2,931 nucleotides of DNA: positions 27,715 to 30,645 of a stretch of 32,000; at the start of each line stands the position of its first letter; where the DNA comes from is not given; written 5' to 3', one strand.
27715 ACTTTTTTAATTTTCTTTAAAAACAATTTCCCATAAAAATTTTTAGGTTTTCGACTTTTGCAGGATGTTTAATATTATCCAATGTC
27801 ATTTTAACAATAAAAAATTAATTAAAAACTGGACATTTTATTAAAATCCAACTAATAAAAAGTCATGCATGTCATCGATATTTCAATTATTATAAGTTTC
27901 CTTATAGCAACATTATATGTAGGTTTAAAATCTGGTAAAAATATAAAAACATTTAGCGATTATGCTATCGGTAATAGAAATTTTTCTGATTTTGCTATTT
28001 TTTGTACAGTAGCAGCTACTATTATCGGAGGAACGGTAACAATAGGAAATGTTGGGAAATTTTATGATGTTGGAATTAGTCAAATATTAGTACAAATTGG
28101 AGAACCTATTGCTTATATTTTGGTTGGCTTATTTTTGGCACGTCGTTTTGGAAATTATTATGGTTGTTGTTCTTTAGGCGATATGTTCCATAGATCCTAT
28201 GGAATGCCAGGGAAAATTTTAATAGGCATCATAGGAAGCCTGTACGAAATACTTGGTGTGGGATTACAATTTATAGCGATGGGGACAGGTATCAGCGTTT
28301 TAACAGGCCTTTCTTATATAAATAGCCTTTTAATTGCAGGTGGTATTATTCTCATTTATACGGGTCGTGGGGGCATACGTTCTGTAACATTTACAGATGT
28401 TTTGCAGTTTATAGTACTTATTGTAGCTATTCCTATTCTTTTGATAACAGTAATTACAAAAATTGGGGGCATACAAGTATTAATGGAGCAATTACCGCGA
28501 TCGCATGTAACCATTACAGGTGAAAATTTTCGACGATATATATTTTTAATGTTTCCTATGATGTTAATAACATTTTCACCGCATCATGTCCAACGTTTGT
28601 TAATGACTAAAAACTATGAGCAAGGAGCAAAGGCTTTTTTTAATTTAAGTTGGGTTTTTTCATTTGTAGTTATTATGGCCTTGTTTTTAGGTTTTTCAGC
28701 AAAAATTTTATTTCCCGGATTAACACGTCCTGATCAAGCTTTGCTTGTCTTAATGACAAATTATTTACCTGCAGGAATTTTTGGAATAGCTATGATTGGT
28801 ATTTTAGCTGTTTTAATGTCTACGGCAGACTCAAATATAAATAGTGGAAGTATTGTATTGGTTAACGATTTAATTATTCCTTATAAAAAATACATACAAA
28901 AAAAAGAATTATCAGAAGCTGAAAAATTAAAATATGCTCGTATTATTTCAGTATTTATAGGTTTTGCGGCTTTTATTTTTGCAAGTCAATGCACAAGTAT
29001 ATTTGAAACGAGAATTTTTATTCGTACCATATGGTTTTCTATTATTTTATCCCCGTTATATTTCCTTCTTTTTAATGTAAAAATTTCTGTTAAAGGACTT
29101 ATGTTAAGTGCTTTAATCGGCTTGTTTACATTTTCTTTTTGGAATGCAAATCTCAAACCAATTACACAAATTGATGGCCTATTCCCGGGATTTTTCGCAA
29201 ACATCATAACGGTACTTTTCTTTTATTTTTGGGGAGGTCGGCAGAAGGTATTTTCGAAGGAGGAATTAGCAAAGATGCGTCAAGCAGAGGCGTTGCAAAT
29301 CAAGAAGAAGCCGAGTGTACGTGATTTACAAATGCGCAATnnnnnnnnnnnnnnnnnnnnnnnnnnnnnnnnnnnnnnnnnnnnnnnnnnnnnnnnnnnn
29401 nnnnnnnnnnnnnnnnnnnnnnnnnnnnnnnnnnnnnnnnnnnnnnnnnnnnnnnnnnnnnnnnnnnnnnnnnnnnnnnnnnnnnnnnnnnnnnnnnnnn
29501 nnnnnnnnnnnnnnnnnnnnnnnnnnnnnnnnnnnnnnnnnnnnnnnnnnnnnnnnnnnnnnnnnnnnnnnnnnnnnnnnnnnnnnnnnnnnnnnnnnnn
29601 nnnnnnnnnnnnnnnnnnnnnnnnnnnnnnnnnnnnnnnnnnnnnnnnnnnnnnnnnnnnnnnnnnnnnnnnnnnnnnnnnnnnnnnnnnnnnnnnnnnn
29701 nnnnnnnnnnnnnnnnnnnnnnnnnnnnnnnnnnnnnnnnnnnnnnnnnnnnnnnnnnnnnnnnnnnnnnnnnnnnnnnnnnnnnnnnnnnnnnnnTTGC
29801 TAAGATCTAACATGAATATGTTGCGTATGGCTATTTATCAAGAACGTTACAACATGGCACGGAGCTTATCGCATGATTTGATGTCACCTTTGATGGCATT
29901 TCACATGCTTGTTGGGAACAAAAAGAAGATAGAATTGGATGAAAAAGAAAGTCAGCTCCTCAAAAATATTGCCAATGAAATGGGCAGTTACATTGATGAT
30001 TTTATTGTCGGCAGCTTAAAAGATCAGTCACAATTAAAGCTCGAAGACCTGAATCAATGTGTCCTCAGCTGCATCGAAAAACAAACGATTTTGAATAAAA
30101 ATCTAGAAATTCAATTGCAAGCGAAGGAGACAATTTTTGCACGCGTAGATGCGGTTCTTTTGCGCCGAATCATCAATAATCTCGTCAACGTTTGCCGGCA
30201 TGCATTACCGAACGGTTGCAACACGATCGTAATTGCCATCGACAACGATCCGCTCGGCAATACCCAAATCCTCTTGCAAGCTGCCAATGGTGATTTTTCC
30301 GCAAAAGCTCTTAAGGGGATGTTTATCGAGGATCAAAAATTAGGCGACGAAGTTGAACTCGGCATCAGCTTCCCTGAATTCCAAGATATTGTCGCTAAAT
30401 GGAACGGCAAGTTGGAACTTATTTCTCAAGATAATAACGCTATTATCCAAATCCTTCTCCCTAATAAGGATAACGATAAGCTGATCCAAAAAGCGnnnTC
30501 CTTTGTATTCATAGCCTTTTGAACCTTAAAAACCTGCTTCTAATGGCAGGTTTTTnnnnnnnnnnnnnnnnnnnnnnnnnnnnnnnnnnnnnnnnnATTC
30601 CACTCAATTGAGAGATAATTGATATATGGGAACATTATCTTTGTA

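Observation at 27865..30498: Second paralogue shows a different pattern of erosion in the ATP-binding boxes while keeping the His box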

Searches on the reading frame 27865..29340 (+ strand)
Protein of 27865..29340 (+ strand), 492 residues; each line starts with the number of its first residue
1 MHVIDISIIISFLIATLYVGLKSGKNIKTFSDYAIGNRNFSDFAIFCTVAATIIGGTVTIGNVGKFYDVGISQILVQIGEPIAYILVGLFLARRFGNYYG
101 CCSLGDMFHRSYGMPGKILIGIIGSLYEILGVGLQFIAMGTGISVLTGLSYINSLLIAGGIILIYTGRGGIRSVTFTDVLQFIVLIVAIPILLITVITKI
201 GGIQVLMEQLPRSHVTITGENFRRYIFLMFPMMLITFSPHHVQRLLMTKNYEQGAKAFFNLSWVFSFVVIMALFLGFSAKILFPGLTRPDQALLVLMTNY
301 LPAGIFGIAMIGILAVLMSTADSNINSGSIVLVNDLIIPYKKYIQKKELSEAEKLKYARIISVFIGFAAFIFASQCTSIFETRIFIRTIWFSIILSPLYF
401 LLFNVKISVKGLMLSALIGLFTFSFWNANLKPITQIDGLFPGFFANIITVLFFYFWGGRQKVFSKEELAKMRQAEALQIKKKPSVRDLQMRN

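Call 63: search_solved_structures(query=window:27865-29340:+, max_evalue=0.001, show_alignments=2)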
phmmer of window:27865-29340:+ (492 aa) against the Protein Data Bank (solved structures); distinct sequences matched with E-value up to 0.001: 10.
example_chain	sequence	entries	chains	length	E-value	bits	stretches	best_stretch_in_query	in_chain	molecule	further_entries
9rws_A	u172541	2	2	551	3.4e-16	62.4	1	9-421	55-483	Solute carrier family 5 (High affinity choline transporter), member 7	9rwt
9zfl_A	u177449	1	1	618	4.8e-08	35.5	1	16-344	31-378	Sodium/iodide cotransporter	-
7uuy_A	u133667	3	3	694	7.7e-08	34.8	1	16-345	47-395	Sodium/iodide cotransporter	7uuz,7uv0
8j74_A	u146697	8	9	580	5e-07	32.2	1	8-422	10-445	High affinity choline transporter 1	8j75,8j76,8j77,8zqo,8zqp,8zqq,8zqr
9bfi_A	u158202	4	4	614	5.2e-07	32.1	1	8-422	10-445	High affinity choline transporter 1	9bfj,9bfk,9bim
7wmv_A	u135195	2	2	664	3.6e-06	29.3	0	295-420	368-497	Sodium/glucose cotransporter 1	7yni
7sl8_A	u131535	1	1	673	6.2e-06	28.5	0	295-420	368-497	Sodium/glucose cotransporter 1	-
7sla_A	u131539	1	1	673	6.2e-06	28.5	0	295-420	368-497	Sodium/glucose cotransporter 1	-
5nv9_A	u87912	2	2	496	1.2e-05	27.6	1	4-374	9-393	Putative sodium:solute symporter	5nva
7sl9_A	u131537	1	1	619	0.00062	22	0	8-420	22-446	Sodium-coupled monocarboxylate transporter 1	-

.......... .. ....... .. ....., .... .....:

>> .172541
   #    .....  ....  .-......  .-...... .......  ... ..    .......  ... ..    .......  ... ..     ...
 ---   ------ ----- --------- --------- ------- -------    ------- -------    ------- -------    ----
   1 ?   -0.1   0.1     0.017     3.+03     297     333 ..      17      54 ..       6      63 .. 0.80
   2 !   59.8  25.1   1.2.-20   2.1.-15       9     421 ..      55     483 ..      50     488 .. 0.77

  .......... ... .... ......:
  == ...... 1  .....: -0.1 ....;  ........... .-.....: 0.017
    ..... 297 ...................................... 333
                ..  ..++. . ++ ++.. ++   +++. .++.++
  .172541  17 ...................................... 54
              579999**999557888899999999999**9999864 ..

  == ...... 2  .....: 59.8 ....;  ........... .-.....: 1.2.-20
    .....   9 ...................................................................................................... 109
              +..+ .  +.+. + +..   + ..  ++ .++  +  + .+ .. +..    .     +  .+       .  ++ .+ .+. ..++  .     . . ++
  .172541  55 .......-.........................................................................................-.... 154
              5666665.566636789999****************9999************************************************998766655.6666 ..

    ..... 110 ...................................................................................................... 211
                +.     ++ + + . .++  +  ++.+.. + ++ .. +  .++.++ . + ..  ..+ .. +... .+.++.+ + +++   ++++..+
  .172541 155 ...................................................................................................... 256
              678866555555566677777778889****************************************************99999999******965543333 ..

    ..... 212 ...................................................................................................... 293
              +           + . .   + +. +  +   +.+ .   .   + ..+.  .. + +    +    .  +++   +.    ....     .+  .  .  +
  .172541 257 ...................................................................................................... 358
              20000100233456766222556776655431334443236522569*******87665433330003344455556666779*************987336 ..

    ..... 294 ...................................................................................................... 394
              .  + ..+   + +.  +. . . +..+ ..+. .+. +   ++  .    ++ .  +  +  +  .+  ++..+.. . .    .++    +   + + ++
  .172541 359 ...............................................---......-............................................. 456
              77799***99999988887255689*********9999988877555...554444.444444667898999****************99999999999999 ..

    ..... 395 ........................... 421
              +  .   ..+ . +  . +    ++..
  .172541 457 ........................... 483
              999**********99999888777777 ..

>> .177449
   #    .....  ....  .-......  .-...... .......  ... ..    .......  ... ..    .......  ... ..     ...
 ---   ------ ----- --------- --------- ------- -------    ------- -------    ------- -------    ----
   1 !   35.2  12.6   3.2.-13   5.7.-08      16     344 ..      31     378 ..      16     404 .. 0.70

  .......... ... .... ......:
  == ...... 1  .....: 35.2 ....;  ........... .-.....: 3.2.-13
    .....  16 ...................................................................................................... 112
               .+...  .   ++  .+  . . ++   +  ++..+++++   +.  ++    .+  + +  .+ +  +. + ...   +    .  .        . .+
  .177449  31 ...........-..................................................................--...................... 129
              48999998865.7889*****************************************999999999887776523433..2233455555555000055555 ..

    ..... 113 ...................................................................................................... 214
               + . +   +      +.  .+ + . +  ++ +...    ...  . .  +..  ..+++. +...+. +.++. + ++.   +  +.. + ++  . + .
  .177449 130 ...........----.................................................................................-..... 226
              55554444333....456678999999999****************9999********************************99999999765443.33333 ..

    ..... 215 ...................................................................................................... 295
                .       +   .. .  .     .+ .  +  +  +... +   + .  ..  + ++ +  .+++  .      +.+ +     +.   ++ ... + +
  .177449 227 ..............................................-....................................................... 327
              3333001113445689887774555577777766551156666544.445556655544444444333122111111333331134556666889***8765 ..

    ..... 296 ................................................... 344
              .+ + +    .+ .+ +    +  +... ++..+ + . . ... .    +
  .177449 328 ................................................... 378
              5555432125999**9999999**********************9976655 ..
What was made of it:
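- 27865..29274 (+): PAR2 residues 1-470: sodium:solute symporter (SLC5/LeuT-fold) domain. S319 and D322 are invariant across 91 family members. PDB sequence hits to bacterial and human CHT, NIS and SiaT (call 63).
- On Sodium:solute symporter family (SSS / SLC5, PF00474): The '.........' motif (S319, T320) aligns to the corresponding 'MSSMDSS' and 'LSTASTS' motifs of the CHT homologue and NIS (call 63).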

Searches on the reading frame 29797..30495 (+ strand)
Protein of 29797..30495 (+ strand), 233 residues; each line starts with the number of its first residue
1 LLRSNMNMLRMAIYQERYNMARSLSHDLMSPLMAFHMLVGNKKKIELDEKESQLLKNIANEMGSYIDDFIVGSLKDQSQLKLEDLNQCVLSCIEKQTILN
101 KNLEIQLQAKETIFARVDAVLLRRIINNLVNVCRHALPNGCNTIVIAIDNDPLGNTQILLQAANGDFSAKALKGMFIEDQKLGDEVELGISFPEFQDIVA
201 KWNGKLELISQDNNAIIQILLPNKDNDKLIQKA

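Call 38: search_solved_structures(query=A2, max_evalue=1, show_alignments=3)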
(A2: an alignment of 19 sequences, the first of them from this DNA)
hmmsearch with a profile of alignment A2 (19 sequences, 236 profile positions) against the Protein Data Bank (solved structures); distinct sequences matched with E-value up to 1: 7.
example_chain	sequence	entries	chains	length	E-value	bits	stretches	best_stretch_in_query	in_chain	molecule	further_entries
3d36_A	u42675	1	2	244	0.049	16.2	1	23-155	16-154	Sporulation kinase B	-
8dx0_A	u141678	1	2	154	0.086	15.4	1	104-138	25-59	Histidine kinase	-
6yxx_E4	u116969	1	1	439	0.16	14.6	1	108-164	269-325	mt-LAF24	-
4biw_A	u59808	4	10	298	0.29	13.7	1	25-90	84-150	SENSOR PROTEIN CPXA | Sensor histidine kinase CpxA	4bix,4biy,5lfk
4biu_A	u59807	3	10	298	0.3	13.6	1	24-90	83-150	SENSOR PROTEIN CPXA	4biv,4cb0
8f71_A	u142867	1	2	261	0.53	12.8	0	24-212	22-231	Histidine kinase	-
8u4x_A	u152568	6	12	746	0.82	12.2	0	9-49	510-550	histidine kinase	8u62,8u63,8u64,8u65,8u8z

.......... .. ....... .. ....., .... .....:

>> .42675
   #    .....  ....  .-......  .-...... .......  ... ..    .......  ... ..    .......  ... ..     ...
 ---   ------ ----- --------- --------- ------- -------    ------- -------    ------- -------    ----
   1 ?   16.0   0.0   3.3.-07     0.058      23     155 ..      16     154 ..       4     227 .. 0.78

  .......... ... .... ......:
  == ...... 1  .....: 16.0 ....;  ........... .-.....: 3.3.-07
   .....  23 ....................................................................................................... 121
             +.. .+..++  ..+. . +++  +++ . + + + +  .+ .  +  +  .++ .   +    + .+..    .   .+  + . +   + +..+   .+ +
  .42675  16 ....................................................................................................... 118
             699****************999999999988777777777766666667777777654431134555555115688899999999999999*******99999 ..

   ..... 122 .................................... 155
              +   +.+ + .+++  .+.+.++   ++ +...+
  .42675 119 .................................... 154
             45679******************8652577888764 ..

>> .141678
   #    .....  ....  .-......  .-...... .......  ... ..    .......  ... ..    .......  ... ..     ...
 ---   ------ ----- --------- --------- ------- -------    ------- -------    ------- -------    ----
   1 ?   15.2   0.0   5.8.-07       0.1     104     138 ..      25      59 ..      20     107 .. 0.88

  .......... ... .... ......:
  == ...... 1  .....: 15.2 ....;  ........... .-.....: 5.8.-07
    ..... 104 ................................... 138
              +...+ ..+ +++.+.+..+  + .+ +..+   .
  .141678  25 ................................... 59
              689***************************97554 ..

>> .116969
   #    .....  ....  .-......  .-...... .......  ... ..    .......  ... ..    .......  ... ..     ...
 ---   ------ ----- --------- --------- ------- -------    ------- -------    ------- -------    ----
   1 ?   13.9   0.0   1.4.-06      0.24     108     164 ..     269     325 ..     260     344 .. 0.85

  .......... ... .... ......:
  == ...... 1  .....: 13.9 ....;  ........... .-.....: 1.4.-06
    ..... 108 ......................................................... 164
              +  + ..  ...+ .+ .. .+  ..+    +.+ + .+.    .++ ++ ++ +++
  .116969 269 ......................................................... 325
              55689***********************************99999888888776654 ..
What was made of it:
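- The KinB alignment places the catalytic Asn opposite a hydrophobic column (call 38).
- Tried and rejected: The clade-only tail profile against PDB sequences gave only sub-significant HK hits (KinB, E 0.049; call 38).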

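Call 47: predict_structure(alignment_id=A3)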
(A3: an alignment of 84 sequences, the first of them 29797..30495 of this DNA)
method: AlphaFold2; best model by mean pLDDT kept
length: 233 residues; sequences in the alignment: 84
mean_pLDDT: 85.2   pTM: 0.78
mean pLDDT of the five models: 85.2, 84.0, 83.3, 82.9, 82.4
residues with pLDDT >= 90: 98; 70-90: 111; 50-70: 21; < 50: 3
segments of 3 or more residues with pLDDT < 50: 186-188
pLDDT, mean of each block of 10 residues (from residue 1): 72 74 80 85 79 89 78 69 96 90 94 94 91 89 96 96 88 79 54 87 94 93 94 78
secondary structure, 60 per line:
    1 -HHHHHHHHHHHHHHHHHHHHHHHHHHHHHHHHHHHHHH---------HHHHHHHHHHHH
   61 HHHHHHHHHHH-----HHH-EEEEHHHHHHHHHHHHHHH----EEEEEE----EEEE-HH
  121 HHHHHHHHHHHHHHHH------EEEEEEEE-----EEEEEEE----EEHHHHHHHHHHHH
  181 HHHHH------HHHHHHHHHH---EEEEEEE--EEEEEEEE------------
elements in order: H2-39 H49-71 E81-84 H85-99 E104-109 E114-117 H119-136 E143-150 E156-162 H169-185 H192-201 E205-211 E214-221
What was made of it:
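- The fold is confidently predicted (call 47).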

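Call 50: fold_search(model_id=the predicted structure, library=pdb)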
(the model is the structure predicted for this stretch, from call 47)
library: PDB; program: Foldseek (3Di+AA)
matches with E <= 10: 924; with E <= 0.001: 320
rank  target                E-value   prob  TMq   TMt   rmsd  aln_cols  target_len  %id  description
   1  4kp4_A                1.0e-10  1.00  0.64  0.68   5.0       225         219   19  Deciphering cis-trans directionality and visualizing autophosphorylation in histidine kinases. (released 2014-02-12)
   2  4kp4_B                4.6e-10  1.00  0.51  0.54   8.0       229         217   21  Deciphering cis-trans directionality and visualizing autophosphorylation in histidine kinases. (released 2014-02-12)
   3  9eut_A                1.7e-09  1.00  0.56  0.22   7.8       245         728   16  Cryo-EM structure of the full-length Pseudomonas aeruginosa bacteriophytochrome in its Pr state (released 2024-09-04)
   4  4jav_B                2.5e-09  1.00  0.52  0.50   7.6       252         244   15  Structural basis of a rationally rewired protein-protein interface (HK853wt and RR468mutant V13P, L14I, I17M and N21V) (released 2013-09-04)
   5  3dge_A                2.5e-09  1.00  0.48  0.47   7.4       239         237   19  Structure of a histidine kinase-response regulator complex reveals insights into Two-component signaling and a novel c (released 2009-07-07)
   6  8vc9_B                2.6e-09  1.00  0.50  0.33  20.1       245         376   16  Hybrid response regulator LvrB from Leptospira / phosphorylated REC form (released 2024-12-18)
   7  5c93_B                3.1e-09  1.00  0.67  0.70   5.1       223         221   13  Histidine kinase with ATP (released 2016-07-27)
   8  4u7o_B                4.5e-09  1.00  0.66  0.70   4.5       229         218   13  Active histidine kinase bound with ATP (released 2015-09-02)
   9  2c2a                  4.5e-09  1.00  0.50  0.49   8.7       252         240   15  Structure of the entire cytoplasmic portion of a sensor histidine kinase protein (released 2005-11-21)
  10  9epn_A                5.1e-09  1.00  0.45  0.40   9.2       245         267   17  Crystal structure of HprS histidine kinase cytoplasmic fragment from Escherichia coli (released 2025-01-22)
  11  4i5s_A                6.8e-09  1.00  0.64  0.42   4.9       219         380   16  Structure and function of sensor histidine kinase (released 2013-03-27)
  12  8vc9_E                6.8e-09  1.00  0.50  0.33  20.1       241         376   13  Hybrid response regulator LvrB from Leptospira / phosphorylated REC form (released 2024-12-18)
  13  8vc9_C                1.0e-08  1.00  0.45  0.30  20.5       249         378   15  Hybrid response regulator LvrB from Leptospira / phosphorylated REC form (released 2024-12-18)
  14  8a52_A                1.1e-08  1.00  0.50  0.34  19.6       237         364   14  Crystal structure of a chimeric LOV-Histidine kinase SB2F1 (asymmetrical variant, trigonal form with long c-axis) (released 2023-12-27)
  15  5uht_A                1.3e-08  1.00  0.47  0.47   7.5       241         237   17  Structure of the Thermotoga maritima HK853-BeF3-RR468 complex at pH 5.0 (released 2017-12-27)
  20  4q20_B                1.7e-08  1.00  0.52  0.53   7.3       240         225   17  Crystal structure of a C-terminal part of tyrosine kinase (DivL) from Caulobacter crescentus CB15 at 2.50 A resolution (released 2014-04-23)
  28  4q20_A                3.7e-08  1.00  0.51  0.51   6.6       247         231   16  Crystal structure of a C-terminal part of tyrosine kinase (DivL) from Caulobacter crescentus CB15 at 2.50 A resolution (released 2014-04-23)
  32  3d36_B                4.6e-08  1.00  0.44  0.46  11.3       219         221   17  How to Switch Off a Histidine Kinase: Crystal Structure of Geobacillus stearothermophilus KinB with the Inhibitor Sda (released 2009-01-13)
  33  6dk7_B                4.6e-08  1.00  0.46  0.47   8.8       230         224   15  RetS histidine kinase region with cobalt (released 2019-03-20)
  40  6dk7_E                9.0e-08  1.00  0.44  0.45   9.5       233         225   18  RetS histidine kinase region with cobalt (released 2019-03-20)
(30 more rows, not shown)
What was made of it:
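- On Class I (HisKA-type) sensor histidine kinase: The predicted helical hairpin matches solved DHp domains (calls 47, 50). Foldseek E 1e-10 to 1e-8 to the EnvZ chimera, HK853, WalK and VicK, with TM-score 0.64-0.70 (call 50).
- Closest known: Known pseudo-histidine kinases. Same: Both appear among the structural neighbours of the PAR2 tail model (4q20, 6dk7; call 50).
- The known pseudo-kinases DivL 4q20 and RetS 6dk7 also appear (calls 47, 50).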

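Call 72: search_protein_representatives(alignment_id=A2)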
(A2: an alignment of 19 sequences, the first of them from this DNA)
Query: 19 sequences, 236 profile positions. Proteins with E-value up to 0.001 (for the whole library): 2822; up to 1e-10: 46; up to 1e-30: 16. The best 150 are listed.
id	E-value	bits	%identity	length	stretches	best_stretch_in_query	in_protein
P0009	1.5e-115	400.9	-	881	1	1-234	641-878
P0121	4.4e-114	396.1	-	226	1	8-234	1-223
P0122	1.1e-95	335.9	-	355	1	1-232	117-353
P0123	2.0e-81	289.2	-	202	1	6-180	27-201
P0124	7.2e-70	251.4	-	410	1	1-225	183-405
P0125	1.7e-64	233.8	-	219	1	1-135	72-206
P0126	1.6e-51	191.3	-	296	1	1-233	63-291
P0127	3.4e-51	190.3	-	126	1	111-234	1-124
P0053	8.2e-51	189.0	-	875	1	13-234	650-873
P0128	2.9e-47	177.4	-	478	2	1-233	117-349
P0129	1.1e-46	175.5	-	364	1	1-233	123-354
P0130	5.6e-44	166.7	-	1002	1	4-234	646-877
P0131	1.5e-43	165.2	-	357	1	2-227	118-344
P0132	1.3e-37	145.8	-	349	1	1-234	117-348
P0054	6.0e-33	130.6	-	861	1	14-221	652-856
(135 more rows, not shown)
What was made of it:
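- Matches at E 1e-10 to 1e-13 outside the family align over most of the DHp+CA profile (call 72).
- Tried and rejected: Homology to kinases had to be shown through intermediates, through the 1.84-billion-protein profile search (call 72) and through structure (call 50).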
